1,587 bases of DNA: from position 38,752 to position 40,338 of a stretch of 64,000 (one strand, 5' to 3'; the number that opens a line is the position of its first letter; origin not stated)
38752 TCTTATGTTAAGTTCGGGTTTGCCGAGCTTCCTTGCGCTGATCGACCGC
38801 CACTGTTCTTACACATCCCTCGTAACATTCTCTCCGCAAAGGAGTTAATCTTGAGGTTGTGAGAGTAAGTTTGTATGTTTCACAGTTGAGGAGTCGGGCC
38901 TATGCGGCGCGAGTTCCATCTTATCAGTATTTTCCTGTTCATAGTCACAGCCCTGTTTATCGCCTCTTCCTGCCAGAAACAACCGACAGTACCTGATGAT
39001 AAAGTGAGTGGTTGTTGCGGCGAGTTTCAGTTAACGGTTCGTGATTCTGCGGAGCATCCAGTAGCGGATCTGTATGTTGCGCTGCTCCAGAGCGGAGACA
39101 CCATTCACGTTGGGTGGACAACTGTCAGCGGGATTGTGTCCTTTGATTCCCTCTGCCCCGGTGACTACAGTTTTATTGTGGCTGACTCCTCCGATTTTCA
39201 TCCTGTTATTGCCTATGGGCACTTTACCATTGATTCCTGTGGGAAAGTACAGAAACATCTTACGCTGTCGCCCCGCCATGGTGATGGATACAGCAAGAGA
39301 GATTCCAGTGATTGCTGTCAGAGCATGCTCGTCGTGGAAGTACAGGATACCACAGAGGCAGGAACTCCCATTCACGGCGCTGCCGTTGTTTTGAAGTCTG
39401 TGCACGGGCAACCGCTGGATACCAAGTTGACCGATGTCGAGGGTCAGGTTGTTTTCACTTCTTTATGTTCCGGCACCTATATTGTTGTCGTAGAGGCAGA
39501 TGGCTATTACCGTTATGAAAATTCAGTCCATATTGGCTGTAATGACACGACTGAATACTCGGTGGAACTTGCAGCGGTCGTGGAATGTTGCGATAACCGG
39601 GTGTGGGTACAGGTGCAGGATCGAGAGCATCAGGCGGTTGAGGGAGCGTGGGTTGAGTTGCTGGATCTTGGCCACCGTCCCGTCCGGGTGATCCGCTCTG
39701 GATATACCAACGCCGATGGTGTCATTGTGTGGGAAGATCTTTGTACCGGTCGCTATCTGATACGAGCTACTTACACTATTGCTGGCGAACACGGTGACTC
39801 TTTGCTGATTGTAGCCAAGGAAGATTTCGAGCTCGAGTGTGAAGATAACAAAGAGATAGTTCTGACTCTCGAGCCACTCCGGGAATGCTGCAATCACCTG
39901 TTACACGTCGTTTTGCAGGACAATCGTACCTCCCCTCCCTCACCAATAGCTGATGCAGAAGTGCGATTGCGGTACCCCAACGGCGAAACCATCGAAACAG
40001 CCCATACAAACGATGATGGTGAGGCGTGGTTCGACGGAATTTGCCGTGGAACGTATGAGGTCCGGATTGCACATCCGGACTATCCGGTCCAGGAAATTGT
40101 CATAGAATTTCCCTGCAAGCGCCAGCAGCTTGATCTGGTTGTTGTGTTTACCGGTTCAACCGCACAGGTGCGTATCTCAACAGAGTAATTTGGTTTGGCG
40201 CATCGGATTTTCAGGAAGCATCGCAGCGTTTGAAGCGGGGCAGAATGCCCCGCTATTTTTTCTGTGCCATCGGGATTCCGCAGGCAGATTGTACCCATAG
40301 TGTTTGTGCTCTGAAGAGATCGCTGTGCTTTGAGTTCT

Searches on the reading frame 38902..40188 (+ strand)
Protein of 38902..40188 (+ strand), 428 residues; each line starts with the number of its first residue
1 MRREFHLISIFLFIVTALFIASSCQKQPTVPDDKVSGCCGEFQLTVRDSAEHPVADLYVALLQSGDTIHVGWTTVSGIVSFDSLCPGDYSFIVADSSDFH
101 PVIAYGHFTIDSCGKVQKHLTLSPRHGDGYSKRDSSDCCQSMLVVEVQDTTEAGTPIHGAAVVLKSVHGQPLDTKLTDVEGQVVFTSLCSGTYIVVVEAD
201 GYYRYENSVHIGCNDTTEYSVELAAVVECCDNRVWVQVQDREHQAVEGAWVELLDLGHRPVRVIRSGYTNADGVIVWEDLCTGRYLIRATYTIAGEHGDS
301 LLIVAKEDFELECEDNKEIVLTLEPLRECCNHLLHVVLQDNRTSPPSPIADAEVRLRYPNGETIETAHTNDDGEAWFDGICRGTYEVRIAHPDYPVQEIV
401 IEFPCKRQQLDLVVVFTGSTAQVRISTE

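Call 3: search_protein_families(library=pfam, proteins=[window:38902-40188:+], max_evalue=1)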
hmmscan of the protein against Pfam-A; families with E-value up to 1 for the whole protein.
window:38902-40188:+ (428 aa): 16 families
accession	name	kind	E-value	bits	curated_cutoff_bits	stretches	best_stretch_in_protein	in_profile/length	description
PF13620.12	CarboxypepD_reg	-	2e-28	99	32.3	4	147-223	6-81/82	Carboxypeptidase regulatory-like domain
PF17210.9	SdrD_B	-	3.6e-26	92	29.7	4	147-205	16-72/112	SdrD B-like domain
PF17802.7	SpaA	-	1.7e-16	60.6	23.1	3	347-388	14-57/91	Prealbumin-like fold domain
PF24025.1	Ig_DR_A0283-like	-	7.6e-13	49.1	27.1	3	348-394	20-67/102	DR_A0283-like, Ig-like domain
PF11974.14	bMG3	-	5.8e-12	45.9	34.9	2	347-379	26-58/103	Bacterial alpha-2-macroglobulin MG3 domain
PF02369.22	Big_1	-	1.1e-09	38.7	34.9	1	146-200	22-81/93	Bacterial Ig-like domain (group 1)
PF13715.12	CarbopepD_reg_2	-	9.8e-08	32.4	32.2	1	152-223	9-76/88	CarboxypepD_reg-like domain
PF23193.1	NOMO_3rd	-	3.1e-06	27.7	27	0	244-292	39-87/120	NOMO third transthyretin-like domain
PF07495.19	Y_Y_Y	-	7.4e-06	26.2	26.6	0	180-199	28-46/65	Y_Y_Y domain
PF08308.17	PEGA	-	3e-05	24.3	20.8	1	188-223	32-67/71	PEGA domain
PF10794.15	DUF2606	-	9.3e-05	22.6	25.4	0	232-290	46-109/134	Protein of unknown function (DUF2606)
PF09430.16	EMC7_beta-sandw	-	0.0029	18.2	26.6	0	350-402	8-58/122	ER membrane protein complex subunit 7, beta-sandwich domain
PF20608.4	Phage_tube_C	-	0.032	15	24.1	1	164-209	28-76/82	Phage tail tube protein C-terminal domain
PF07210.18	DUF1416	-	0.045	14.1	23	0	222-255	9-42/97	Protein of unknown function (DUF1416)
PF23623.1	GBD_IRG7_N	-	0.14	12.8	27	0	22-95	9-80/95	IRG7 N-terminal galactose binding domain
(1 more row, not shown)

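Call 4: search_protein_families(library=padloc, proteins=[window:38902-40188:+], max_evalue=1)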
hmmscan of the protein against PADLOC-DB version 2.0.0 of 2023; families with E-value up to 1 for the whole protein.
window:38902-40188:+ (428 aa): 0 families

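Call 5: search_protein_families(library=ncbifam, proteins=[window:38902-40188:+], max_evalue=1)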
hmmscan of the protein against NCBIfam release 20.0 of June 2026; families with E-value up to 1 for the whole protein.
window:38902-40188:+ (428 aa): 6 families
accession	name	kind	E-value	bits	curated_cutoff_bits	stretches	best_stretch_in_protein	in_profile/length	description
NF012181.0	MSCRAMM_SdrD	exception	1.2e-09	36.2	2500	2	148-203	809-862/1379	MSCRAMM family adhesin SdrD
NF000535.3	MSCRAMM_SdrC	exception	1.9e-07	29.5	1700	2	148-217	513-579/963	MSCRAMM family adhesin SdrC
NF052345.1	S_layer_anammox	exception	8.3e-06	23.4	1400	1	147-291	1319-1460/1596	Kustd1514 family S-layer glycoprotein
NF058648.1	ECF_sub_HI1622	equivalog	0.0097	15.9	100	0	152-200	34-83/180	NikL family nickel/cobalt ECF transporter subunit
TIGR04183.1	Por_Secre_tail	domain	0.049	13.6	23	1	160-201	21-62/72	T9SS type A sorting domain-containing protein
NF053607.1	CHU_0125_OmpA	equivalog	0.06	11.8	620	1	150-211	433-494/639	CHU_0125 family OmpA-like outer membrane integrity protein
